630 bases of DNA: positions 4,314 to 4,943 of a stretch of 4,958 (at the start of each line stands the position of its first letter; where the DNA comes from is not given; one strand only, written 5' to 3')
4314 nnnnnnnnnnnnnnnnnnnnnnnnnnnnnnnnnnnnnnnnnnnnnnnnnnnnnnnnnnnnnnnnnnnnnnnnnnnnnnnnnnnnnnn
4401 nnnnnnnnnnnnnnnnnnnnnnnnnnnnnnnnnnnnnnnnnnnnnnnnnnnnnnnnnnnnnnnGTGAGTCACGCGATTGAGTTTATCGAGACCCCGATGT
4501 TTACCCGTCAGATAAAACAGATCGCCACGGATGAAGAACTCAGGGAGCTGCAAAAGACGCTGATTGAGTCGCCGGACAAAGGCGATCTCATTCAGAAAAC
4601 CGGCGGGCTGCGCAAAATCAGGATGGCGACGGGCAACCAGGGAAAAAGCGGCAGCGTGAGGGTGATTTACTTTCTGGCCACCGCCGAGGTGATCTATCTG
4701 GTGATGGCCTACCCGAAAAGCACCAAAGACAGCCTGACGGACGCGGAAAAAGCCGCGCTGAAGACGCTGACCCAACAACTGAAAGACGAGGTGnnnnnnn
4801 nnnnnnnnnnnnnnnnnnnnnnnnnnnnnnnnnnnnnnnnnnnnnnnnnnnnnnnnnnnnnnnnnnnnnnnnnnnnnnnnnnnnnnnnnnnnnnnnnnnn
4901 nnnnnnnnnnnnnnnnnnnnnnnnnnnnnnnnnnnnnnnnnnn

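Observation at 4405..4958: HigB2/HigA2-like addiction module as the apparent sole stability function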

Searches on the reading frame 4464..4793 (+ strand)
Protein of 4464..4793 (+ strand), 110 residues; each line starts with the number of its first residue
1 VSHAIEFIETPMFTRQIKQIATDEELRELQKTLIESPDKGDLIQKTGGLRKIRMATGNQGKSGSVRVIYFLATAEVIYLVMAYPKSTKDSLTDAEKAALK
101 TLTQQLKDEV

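Call 5: search_protein_families(library=pfam, proteins=[window:4464-4793:+], max_evalue=0.01)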
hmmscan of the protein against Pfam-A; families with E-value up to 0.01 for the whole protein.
seq(110 aa): 2 families
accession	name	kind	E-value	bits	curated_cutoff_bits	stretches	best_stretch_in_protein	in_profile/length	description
PF06296.18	RelE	-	6.2e-10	39.8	27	1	21-106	18-100/120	RelE toxin of RelE / RelB toxin-antitoxin system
PF05973.20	Gp49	-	0.00012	22.5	23.9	1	34-101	23-84/90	Phage derived protein Gp49-like (DUF891)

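Call 6: search_protein_families(library=ncbifam, proteins=[window:4464-4793:+], max_evalue=0.01)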
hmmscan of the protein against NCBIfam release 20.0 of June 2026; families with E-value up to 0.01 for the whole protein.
seq(110 aa): 1 family
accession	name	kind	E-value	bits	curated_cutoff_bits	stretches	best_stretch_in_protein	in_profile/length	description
NF011396.0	PRK14821.1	equivalog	0.0048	16.4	203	1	50-109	1-60/185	XTP/dITP diphosphatase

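Call 7: search_solved_structures(query=window:4464-4793:+, max_evalue=1, show_alignments=3)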
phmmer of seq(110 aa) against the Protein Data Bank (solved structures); distinct sequences matched with E-value up to 1: 12.
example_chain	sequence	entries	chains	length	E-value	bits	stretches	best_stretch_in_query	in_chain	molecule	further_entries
8a0x_C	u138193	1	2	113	8.4e-15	58.1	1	6-99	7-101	Toxin HigB-2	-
5ja8_A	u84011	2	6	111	1e-14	57.8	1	7-99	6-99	Toxin HigB-2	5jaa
5ja9_C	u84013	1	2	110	1.1e-14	57.7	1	7-99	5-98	Toxin HigB-2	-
5mje_A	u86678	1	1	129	1.3e-14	57.4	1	6-99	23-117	Cytotoxic translational repressor of toxin-antitoxin stability system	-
9tv9_C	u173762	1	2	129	6.7e-14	55.2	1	6-99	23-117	Toxin HigB-2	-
5iy6_U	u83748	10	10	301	0.2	15.2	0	11-56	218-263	Transcription elongation factor A protein 1 | Transcription elongation factor TFIIS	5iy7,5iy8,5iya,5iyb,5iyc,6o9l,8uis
7unc_O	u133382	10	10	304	0.2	15.2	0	11-56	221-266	Transcription elongation factor A protein 1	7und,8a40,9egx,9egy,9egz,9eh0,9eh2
7yhl_A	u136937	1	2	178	0.36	14.4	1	15-71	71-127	CRISPR system ring nuclease SSO2081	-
8htw_A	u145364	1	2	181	0.37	14.3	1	15-71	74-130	CRISPR system ring nuclease SSO2081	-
7ygh_A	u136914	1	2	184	0.39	14.3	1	15-71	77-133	CRISPR system ring nuclease SSO2081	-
7ygl_A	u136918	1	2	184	0.39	14.3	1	15-71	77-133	CRISPR system ring nuclease SSO2081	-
9tzd_A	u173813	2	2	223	0.65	13.6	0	12-54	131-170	KempTIM1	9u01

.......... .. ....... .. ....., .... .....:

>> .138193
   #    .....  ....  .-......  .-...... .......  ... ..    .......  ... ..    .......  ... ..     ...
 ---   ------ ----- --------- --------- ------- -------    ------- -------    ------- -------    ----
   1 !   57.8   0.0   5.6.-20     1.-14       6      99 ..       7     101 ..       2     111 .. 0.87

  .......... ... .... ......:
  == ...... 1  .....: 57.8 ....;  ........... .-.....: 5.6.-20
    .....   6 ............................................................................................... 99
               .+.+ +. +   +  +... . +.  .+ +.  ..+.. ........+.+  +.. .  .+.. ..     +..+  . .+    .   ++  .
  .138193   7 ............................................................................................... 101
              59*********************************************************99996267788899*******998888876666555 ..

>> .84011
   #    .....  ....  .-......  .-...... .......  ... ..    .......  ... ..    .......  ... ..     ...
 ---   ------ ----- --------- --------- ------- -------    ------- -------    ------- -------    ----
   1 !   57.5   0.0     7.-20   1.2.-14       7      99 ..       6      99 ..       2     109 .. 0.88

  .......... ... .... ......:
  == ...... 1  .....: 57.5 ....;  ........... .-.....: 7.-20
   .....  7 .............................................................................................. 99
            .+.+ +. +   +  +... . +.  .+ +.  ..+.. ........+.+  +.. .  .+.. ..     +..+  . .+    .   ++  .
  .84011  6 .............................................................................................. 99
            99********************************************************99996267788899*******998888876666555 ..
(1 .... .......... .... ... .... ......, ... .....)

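Call 38: search_dna_similar(query=window:4464-4793:+, collection=phages, mode=protein, max_rows=15)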
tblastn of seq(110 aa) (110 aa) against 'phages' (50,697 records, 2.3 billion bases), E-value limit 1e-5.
Records with a match: 9; places in all: 9; records where one place covers at least 80% of the query: 9.
Best place of each record, by identity: <60% 9.
By first word of the organism name: Salmonella 3; Acinetobacter 2; Caudoviricetes 2; Escherichia 1; Pseudomonas 1.
By host as written in the record: - 4; Homo sapiens 2; Escherichia coli O157:H7 ATCC 43895 1; Salmonella enterica subsp. enterica serovar Kentucky 1; Pseudomonas aeruginosa F002 1.
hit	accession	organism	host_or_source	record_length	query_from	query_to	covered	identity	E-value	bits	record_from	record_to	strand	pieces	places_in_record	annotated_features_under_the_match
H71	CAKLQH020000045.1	Acinetobacter phage MD-2021a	not known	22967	7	105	90%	55.0%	3e-31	120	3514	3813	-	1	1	transcription elongation factor GreB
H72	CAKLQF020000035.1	Acinetobacter phage MD-2021a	not known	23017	7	105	90%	55.0%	3e-31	120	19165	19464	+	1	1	transcription elongation factor GreB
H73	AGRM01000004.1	Salmonella enterica subsp. houtenae str. ATCC BAA-1581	Homo sapiens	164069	7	105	90%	45.0%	9e-20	88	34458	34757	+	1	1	toxin-antitoxin system, toxin component, RelE family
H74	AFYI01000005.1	Salmonella enterica subsp. enterica serovar Infantis str. ...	Homo sapiens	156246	5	106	93%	42.7%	2e-20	90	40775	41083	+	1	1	toxin-antitoxin system, toxin component, RelE family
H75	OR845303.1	Escherichia phage ECO95 1-6-1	Escherichia coli O157:H7 ATCC 43895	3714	5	106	93%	41.7%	6e-20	89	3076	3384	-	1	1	record has no annotation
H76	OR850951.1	Salmonella phage S.Kent 1-2-1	Salmonella enterica subsp. enterica ...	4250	5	106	93%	41.7%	6e-20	89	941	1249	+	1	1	record has no annotation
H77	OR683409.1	Pseudomonas phage Shamal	Pseudomonas aeruginosa F002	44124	8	100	85%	40.4%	5e-11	63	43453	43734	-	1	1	toxin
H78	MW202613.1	Caudoviricetes sp.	Manatee Spring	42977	22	109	80%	33.7%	6e-9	57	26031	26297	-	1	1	rele toxin of relE/relb toxin-antitoxin system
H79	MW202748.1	Caudoviricetes sp.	Manatee Spring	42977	22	109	80%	33.7%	6e-9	57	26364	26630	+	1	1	rele toxin of relE/relb toxin-antitoxin system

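Call 56: search_protein_families(library=padloc, proteins=[window:4464-4793:+], max_evalue=0.01)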
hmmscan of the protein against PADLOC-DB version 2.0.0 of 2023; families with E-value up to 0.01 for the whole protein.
seq(110 aa): 1 family
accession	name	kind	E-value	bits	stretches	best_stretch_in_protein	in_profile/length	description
PDLC01980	CARF_m13--CARF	-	0.007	14.3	1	16-71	69-124/168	-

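Call 58: search_dna_similar(query=window:4464-4793:+, collection=plasmids, mode=protein, rows=spread, max_rows=40)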
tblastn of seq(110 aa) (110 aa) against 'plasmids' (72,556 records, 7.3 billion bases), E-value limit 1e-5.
Records with a match: 923; places in all: 1000; records where one place covers at least 80% of the query: 857.
Best place of each record, by identity: >=99% 21; 95-99% 57; 90-95% 20; 80-90% 36; 60-80% 21; <60% 768.
By first word of the organism name: Acinetobacter 311; Ralstonia 114; Klebsiella 99; Escherichia 48; Salmonella 46; Pantoea 30; Acetobacter 29; Yersinia 26; Moraxella 19; Citrobacter 18; and 70 more.
By predicted mobility (MOB-suite, as given by PLSDB): mobilizable 472; non-mobilizable 300; conjugative 151.
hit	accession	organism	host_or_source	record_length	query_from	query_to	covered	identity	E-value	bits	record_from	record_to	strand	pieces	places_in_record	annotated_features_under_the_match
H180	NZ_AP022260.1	Klebsiella sp. WP8-S18-ESBL-06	-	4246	1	110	100%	99.1%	4e-66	221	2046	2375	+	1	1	type II toxin-antitoxin system RelE/ParE family toxin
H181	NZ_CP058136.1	Klebsiella quasipneumoniae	culture,Wastewater influent sample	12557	1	110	100%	98.2%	2e-65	219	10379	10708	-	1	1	type II toxin-antitoxin system RelE/ParE family toxin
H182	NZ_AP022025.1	Klebsiella sp. WP3-S18-ESBL-05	-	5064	1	110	100%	96.4%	1e-64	217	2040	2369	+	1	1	type II toxin-antitoxin system RelE/ParE family toxin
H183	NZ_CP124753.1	Serratia sp. K-M0706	Homo sapiens,wound swab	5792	1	110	100%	95.5%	1e-63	214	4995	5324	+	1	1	type II toxin-antitoxin system RelE/ParE family toxin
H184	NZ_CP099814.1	Yersinia ruckeri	Salmo salar,salmon tissue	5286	1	110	100%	87.3%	4e-53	184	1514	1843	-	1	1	type II toxin-antitoxin system RelE/ParE family toxin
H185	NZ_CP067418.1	Aeromonas media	cell culture,water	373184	1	109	99%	74.3%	2e-45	162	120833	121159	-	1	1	type II toxin-antitoxin system RelE/ParE family toxin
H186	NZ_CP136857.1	Oceanisphaera sp. IT1-181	-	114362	1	109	99%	62.4%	1e-39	146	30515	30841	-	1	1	type II toxin-antitoxin system RelE/ParE family toxin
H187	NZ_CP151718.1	Acinetobacter baumannii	cat,urine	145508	7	105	90%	55.0%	1e-30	120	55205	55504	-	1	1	type II toxin-antitoxin system RelE/ParE family toxin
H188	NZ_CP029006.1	Acinetobacter pittii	fish,pure culture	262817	7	105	90%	55.0%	1e-30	120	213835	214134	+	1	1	type II toxin-antitoxin system RelE/ParE family toxin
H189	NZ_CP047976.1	Acinetobacter baumannii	Homo sapiens,rectal swab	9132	7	105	90%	54.0%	2e-30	120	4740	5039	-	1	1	type II toxin-antitoxin system RelE/ParE family toxin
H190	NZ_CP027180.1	Acinetobacter baumannii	-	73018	7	105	90%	54.0%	2e-30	120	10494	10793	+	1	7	type II toxin-antitoxin system RelE/ParE family toxin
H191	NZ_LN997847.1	Acinetobacter baumannii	-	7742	7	105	90%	54.0%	3e-30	119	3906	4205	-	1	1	type II toxin-antitoxin system RelE/ParE family toxin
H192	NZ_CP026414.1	Acinetobacter sp. ACNIH2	-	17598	7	105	90%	54.0%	5e-30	118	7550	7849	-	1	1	type II toxin-antitoxin system RelE/ParE family toxin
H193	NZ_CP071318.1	Acinetobacter indicus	porcine,cell culture,feces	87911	7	105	90%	54.0%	5e-30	118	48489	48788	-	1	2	type II toxin-antitoxin system RelE/ParE family toxin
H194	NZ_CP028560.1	Acinetobacter sp. WCHA45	Culture,Sewage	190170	7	105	90%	54.0%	5e-30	118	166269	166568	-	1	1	type II toxin-antitoxin system RelE/ParE family toxin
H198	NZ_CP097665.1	Klebsiella pneumoniae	Homo sapiens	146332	5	107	94%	50.0%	1e-25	106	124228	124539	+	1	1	type II toxin-antitoxin system RelE/ParE family toxin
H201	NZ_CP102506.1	Citrobacter youngae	Homo sapiens,Blood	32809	3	100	89%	49.5%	7e-23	99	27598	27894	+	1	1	type II toxin-antitoxin system RelE/ParE family toxin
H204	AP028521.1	Serratia marcescens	-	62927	7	107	92%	41.3%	5e-16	79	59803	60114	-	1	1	higB-2: toxin HigB-2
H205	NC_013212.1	Acetobacter pasteurianus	-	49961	3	107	95%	38.7%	2e-18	86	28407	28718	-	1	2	type II toxin-antitoxin system RelE/ParE family toxin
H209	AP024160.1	Ralstonia solanacearum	Zingiber officinale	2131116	7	105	90%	38.2%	1e-9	61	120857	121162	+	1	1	higB-2: toxin HigB-2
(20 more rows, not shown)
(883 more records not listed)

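Call 62: get_annotated_region(hit=H189, flank=700)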
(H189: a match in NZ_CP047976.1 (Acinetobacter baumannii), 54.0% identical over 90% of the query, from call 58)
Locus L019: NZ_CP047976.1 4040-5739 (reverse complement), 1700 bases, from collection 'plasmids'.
description: Acinetobacter baumannii strain DETAB-P2 plasmid pDETAB3, complete sequence
organism: Acinetobacter baumannii (NCBI taxid 470)
taxonomy: Bacteria; Pseudomonadota; Gammaproteobacteria; Moraxellales; Moraxellaceae; Acinetobacter; Acinetobacter baumannii
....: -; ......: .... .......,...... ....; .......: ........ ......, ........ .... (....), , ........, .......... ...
typing (MOB-suite, as given by PLSDB): mobilizable; replicon rep_cluster_1172; relaxase MOBQ
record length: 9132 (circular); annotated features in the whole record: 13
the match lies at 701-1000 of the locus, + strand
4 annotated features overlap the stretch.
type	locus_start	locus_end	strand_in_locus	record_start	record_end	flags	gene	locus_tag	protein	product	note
CDS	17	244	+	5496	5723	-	-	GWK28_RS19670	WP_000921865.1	hypothetical protein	-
CDS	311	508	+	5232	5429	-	-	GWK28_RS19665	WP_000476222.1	hypothetical protein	-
CDS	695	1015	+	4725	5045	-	-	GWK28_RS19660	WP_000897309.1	type II toxin-antitoxin system RelE/ParE family toxin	-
CDS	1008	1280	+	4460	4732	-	nadS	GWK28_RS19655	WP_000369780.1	NadS family protein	-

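Call 65: search_protein_families(library=pfam, proteins=[L019:695-1015:+, L019:1008-1280:+], max_evalue=0.01)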
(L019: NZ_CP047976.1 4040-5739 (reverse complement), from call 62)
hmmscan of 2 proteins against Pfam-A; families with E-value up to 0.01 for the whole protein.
L019:695-1015:+ (106 aa): 1 family
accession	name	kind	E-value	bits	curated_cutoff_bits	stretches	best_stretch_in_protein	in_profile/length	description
PF06296.18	RelE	-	1.2e-12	48.5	27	1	40-102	38-99/120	RelE toxin of RelE / RelB toxin-antitoxin system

L019:1008-1280:+ (90 aa): 10 families
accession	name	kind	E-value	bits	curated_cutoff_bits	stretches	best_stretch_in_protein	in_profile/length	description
PF01381.28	HTH_3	-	6.9e-11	42.5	23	1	37-75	1-39/55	Helix-turn-helix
PF13560.12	HTH_31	-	8.5e-10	39.2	27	1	38-85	7-53/64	Helix-turn-helix domain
PF12844.13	HTH_19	-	1e-08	35.4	30.2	1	37-83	4-48/64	Helix-turn-helix domain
PF15731.11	MqsA_antitoxin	-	5.6e-06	26.9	30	1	19-89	59-126/131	Antitoxin component of bacterial toxin-antitoxin system, MqsA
PF20432.4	Xre-like-HTH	-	2.2e-05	25.1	25.8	1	35-75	13-52/63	Antitoxin Xre-like helix-turn-helix domain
PF13413.12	HTH_25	-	5.9e-05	23.3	24.6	1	38-69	3-34/62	Helix-turn-helix domain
PF00376.29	MerR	-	0.00021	21.5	28.2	1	50-67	4-21/38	MerR family regulatory protein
PF13518.12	HTH_28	-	0.0041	17.6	25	1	45-68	12-35/52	Helix-turn-helix domain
PF13384.12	HTH_23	-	0.0056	16.9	24.6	1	41-65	15-37/50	Homeodomain-like domain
PF13443.12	HTH_26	-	0.0082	16.8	22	0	37-85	2-52/63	Cro/C1-type HTH DNA-binding domain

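Call 70: get_annotated_region(hit=H186, flank=600)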
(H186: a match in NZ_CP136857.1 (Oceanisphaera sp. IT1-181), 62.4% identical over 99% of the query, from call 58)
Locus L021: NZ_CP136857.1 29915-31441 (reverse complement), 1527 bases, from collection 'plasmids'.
description: Oceanisphaera sp. IT1-181 plasmid pA, complete sequence
organism: Oceanisphaera sp. IT1-181 (NCBI taxid 3081199)
taxonomy: Bacteria; Pseudomonadota; Gammaproteobacteria; Aeromonadales; Aeromonadaceae; Oceanisphaera; Oceanisphaera sp. IT1-181
host: -; source: -; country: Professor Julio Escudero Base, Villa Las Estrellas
typing (MOB-suite, as given by PLSDB): non-mobilizable
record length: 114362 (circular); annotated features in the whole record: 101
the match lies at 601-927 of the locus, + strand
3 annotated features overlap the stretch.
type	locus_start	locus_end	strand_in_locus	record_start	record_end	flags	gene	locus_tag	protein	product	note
CDS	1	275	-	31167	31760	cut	-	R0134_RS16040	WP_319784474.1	hypothetical protein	-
CDS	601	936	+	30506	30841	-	-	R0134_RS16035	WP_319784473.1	type II toxin-antitoxin system RelE/ParE family toxin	-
CDS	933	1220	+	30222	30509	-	nadS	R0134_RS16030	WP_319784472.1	NadS family protein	-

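Call 71: get_annotated_region(hit=H198, flank=600)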
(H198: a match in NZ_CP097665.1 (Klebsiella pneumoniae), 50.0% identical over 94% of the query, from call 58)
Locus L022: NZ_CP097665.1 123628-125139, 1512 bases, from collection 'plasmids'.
description: Klebsiella pneumoniae strain IR1230_1 plasmid unnamed2, complete sequence
organism: Klebsiella pneumoniae (NCBI taxid 573)
taxonomy: Bacteria; Pseudomonadota; Gammaproteobacteria; Enterobacterales; Enterobacteriaceae; Klebsiella; Klebsiella pneumoniae
host: -; source: Homo sapiens; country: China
typing (MOB-suite, as given by PLSDB): conjugative; replicon IncFII,IncR; relaxase MOBF,MOBF; mating-pair formation MPF_F
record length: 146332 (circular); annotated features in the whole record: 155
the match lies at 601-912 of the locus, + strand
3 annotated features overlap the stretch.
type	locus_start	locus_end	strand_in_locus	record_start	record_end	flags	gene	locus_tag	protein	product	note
CDS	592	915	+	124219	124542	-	-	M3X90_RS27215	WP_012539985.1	type II toxin-antitoxin system RelE/ParE family toxin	-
CDS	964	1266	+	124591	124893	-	nadS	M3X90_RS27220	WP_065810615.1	NadS family protein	-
CDS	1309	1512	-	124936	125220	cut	-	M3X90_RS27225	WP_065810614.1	hypothetical protein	-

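Call 72: get_annotated_region(hit=H201, flank=600)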
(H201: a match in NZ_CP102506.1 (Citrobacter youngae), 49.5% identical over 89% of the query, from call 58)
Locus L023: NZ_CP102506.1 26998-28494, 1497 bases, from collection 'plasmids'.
description: Citrobacter youngae strain CF10 plasmid pCF10-F, complete sequence
organism: Citrobacter youngae (NCBI taxid 133448)
taxonomy: Bacteria; Pseudomonadota; Gammaproteobacteria; Enterobacterales; Enterobacteriaceae; Citrobacter; Citrobacter youngae
host: -; source: Homo sapiens,Blood; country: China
typing (MOB-suite, as given by PLSDB): non-mobilizable
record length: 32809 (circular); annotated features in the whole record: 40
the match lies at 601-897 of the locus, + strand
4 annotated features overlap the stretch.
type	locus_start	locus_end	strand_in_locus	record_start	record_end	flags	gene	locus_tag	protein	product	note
CDS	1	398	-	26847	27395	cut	-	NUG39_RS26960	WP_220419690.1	hypothetical protein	-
CDS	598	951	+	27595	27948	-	-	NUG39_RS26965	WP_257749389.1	type II toxin-antitoxin system RelE/ParE family toxin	-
CDS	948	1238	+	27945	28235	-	nadS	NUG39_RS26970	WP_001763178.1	NadS family protein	-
CDS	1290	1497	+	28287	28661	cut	-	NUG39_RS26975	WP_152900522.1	hypothetical protein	-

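Call 73: get_annotated_region(hit=H204, flank=600)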
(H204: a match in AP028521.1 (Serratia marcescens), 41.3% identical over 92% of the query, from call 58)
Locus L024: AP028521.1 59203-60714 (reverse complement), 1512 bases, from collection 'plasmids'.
description: Serratia marcescens ET_H2 plasmid pET_H2 DNA, complete sequence
organism: Serratia marcescens (NCBI taxid 615)
taxonomy: Bacteria; Pseudomonadota; Gammaproteobacteria; Enterobacterales; Yersiniaceae; Serratia; Serratia marcescens
host: -; source: -; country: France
typing (MOB-suite, as given by PLSDB): mobilizable; relaxase MOBF
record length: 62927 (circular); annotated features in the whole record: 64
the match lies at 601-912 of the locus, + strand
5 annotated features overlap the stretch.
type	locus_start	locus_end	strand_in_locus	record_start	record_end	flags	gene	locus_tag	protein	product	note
CDS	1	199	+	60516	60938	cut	-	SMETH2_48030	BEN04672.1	hypothetical protein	-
CDS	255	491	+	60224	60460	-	-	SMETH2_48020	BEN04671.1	hypothetical protein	-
CDS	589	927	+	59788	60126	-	higB-2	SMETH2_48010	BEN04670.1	toxin HigB-2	-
CDS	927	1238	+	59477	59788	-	-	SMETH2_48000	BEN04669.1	transcriptional regulator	-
CDS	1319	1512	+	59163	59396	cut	-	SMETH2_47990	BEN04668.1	hypothetical protein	-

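Call 74: get_annotated_region(hit=H205, flank=600)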
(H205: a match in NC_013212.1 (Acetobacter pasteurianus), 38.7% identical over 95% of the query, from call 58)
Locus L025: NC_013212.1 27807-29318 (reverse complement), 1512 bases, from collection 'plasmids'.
description: Acetobacter pasteurianus IFO 3283-01 plasmid pAPA01-030, complete sequence
organism: Acetobacter pasteurianus (NCBI taxid 634452)
taxonomy: Bacteria; Pseudomonadota; Alphaproteobacteria; Rhodospirillales; Acetobacteraceae; Acetobacter; Acetobacter pasteurianus
host: -; source: -; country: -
typing (MOB-suite, as given by PLSDB): mobilizable; replicon rep_cluster_762; relaxase MOBP,MOBQ
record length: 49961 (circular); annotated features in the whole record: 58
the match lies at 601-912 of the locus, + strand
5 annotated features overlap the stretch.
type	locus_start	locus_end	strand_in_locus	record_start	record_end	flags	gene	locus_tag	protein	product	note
CDS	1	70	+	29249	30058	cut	-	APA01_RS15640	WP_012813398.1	alpha/beta hydrolase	-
CDS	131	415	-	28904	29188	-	-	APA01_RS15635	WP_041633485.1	hypothetical protein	-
CDS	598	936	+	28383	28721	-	-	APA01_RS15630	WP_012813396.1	type II toxin-antitoxin system RelE/ParE family toxin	-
CDS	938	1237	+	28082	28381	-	-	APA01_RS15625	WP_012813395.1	transcriptional regulator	-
CDS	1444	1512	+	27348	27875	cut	-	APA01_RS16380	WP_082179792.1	helix-turn-helix domain-containing protein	-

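Call 75: get_annotated_region(hit=H209, flank=600)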
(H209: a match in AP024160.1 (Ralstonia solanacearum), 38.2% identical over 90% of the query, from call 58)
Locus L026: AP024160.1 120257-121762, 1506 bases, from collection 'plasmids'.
description: Ralstonia solanacearum MAFF 211479 plasmid pM211479 DNA, complete sequence
organism: Ralstonia solanacearum (NCBI taxid 305)
taxonomy: Bacteria; Pseudomonadota; Betaproteobacteria; Burkholderiales; Burkholderiaceae; Ralstonia; Ralstonia solanacearum
host: -; source: Zingiber officinale; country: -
typing (MOB-suite, as given by PLSDB): mobilizable; relaxase MOBP
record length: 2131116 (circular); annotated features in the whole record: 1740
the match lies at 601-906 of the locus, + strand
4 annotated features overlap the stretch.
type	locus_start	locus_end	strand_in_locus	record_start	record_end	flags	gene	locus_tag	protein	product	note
CDS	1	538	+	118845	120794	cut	prpR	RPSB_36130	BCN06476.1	propionate catabolism operon regulatory protein PrpR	-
CDS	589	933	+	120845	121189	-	higB-2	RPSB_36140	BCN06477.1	toxin HigB-2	-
CDS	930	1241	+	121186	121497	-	-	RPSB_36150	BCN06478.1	transcriptional regulator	-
CDS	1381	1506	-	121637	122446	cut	-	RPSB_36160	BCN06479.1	hypothetical protein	-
